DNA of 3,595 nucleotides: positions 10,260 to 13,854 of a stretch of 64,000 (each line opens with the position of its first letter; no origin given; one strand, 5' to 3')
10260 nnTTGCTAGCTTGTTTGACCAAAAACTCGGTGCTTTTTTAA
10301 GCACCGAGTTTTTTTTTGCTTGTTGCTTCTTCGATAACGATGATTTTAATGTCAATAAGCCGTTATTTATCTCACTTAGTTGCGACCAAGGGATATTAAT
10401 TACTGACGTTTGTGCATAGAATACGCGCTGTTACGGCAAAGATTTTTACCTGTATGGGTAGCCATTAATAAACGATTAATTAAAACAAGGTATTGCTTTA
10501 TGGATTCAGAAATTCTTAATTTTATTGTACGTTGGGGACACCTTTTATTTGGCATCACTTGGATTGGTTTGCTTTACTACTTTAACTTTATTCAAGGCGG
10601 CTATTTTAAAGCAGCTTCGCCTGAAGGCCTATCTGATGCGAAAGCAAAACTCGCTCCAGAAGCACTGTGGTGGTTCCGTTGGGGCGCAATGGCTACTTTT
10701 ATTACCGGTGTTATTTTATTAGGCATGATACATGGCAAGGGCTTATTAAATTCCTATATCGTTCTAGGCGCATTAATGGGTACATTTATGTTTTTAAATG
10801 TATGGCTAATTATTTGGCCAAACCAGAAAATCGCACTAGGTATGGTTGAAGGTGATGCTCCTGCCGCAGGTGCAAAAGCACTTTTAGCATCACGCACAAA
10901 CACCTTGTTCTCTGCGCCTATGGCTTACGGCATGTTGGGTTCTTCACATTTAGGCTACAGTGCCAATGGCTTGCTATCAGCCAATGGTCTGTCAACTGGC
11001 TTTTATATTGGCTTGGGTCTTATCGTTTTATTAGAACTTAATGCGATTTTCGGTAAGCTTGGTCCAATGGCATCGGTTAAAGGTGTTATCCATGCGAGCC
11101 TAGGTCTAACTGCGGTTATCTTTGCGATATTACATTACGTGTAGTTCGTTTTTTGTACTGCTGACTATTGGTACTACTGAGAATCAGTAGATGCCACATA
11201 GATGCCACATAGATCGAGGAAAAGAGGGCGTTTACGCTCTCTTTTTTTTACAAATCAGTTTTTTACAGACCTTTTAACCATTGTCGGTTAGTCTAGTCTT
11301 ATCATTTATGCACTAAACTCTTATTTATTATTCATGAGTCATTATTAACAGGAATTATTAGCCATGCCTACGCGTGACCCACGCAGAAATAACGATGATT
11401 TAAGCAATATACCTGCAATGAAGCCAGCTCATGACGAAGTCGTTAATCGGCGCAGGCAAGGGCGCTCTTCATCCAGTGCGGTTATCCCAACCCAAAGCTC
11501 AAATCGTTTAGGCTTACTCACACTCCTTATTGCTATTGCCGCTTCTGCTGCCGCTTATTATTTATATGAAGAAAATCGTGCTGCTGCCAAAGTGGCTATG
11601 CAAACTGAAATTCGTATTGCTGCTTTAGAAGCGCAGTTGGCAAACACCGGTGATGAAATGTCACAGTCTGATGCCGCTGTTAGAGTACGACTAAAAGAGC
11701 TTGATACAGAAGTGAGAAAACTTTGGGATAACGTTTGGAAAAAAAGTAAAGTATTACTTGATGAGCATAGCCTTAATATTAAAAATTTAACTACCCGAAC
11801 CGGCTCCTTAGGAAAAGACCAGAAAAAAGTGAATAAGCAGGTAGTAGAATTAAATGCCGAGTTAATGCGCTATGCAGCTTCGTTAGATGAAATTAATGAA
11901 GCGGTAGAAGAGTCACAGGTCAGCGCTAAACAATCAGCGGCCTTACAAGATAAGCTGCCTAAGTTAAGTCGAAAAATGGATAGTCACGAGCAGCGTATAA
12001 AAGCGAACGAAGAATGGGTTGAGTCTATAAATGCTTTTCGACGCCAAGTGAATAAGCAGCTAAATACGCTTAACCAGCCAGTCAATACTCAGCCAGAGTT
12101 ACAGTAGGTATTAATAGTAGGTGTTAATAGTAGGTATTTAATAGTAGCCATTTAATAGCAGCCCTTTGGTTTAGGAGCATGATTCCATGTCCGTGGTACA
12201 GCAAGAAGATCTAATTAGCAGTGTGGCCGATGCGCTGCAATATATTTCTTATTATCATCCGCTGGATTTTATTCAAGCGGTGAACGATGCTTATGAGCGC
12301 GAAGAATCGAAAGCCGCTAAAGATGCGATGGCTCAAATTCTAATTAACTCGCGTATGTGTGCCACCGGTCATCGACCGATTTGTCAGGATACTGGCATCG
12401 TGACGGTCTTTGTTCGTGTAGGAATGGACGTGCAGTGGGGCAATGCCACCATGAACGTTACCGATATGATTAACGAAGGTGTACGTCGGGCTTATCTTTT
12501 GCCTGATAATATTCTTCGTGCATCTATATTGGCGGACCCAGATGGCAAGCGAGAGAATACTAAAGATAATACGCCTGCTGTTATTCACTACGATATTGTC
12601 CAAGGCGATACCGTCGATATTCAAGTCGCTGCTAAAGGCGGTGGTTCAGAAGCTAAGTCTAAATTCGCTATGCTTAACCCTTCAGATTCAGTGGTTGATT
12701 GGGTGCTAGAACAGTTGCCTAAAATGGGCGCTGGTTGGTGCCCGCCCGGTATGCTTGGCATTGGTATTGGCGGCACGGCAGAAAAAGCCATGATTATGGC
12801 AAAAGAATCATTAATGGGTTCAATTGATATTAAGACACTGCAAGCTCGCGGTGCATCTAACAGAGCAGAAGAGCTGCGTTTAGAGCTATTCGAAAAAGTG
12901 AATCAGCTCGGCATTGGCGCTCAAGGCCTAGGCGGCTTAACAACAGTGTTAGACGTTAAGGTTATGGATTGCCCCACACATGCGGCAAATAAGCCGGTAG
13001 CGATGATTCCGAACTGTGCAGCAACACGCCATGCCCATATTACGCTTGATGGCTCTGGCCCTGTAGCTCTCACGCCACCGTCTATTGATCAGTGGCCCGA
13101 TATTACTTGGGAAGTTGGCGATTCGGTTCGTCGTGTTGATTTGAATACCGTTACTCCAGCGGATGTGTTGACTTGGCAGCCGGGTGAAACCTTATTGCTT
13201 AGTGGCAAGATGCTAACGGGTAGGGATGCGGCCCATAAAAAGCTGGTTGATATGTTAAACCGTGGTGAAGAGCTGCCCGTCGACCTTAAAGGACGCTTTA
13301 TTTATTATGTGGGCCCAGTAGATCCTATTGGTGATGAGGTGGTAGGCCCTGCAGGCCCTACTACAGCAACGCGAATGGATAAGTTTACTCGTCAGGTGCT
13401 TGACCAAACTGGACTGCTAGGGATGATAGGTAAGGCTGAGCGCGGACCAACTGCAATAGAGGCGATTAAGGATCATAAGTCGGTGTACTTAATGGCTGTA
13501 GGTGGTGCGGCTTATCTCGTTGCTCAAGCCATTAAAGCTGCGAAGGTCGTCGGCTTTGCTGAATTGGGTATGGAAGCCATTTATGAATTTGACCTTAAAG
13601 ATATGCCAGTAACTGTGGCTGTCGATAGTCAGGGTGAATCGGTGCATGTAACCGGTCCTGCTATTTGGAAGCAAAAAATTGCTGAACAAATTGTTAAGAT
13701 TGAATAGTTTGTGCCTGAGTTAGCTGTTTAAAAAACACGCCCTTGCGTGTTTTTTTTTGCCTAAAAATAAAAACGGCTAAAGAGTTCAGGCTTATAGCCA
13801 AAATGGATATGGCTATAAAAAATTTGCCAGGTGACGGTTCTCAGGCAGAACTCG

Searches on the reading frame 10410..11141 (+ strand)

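Call 64: search_protein_families(library=pfam, proteins=[window:10410-11141:+], max_evalue=0.0001)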
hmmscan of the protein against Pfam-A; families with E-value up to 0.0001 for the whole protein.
window:10410-11141:+ (244 aa): 1 family
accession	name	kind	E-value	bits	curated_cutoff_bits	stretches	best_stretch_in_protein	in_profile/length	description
PF06181.16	Urate_ox_N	-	5.5e-16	59.3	26.9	1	115-182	172-241/295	Urate oxidase N-terminal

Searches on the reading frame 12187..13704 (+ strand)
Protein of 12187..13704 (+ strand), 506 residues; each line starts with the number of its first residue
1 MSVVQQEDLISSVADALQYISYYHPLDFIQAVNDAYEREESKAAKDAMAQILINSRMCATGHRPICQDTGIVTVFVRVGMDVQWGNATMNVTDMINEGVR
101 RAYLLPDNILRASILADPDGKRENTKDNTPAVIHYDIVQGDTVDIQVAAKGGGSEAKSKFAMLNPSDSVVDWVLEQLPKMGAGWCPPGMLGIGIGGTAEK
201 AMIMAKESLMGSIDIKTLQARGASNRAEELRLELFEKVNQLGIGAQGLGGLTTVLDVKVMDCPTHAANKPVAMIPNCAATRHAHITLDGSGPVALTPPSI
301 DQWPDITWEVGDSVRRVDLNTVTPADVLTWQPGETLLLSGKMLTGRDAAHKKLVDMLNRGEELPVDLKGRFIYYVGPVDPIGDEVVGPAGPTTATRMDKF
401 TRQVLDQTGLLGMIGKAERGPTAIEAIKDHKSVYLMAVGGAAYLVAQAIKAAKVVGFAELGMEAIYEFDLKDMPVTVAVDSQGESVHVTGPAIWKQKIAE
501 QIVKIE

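Call 64: search_protein_families(library=pfam, proteins=[window:12187-13704:+], max_evalue=0.0001)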
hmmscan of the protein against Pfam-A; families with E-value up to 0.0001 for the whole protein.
window:12187-13704:+ (506 aa): 2 families
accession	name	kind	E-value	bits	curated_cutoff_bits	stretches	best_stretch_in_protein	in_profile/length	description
PF05681.19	Fumerase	-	4e-95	318.6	25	1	11-285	2-269/270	Fumarate hydratase (Fumerase)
PF05683.17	Fumerase_C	-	4.8e-83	278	22.2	1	289-489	1-204/205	Fumarase C-terminus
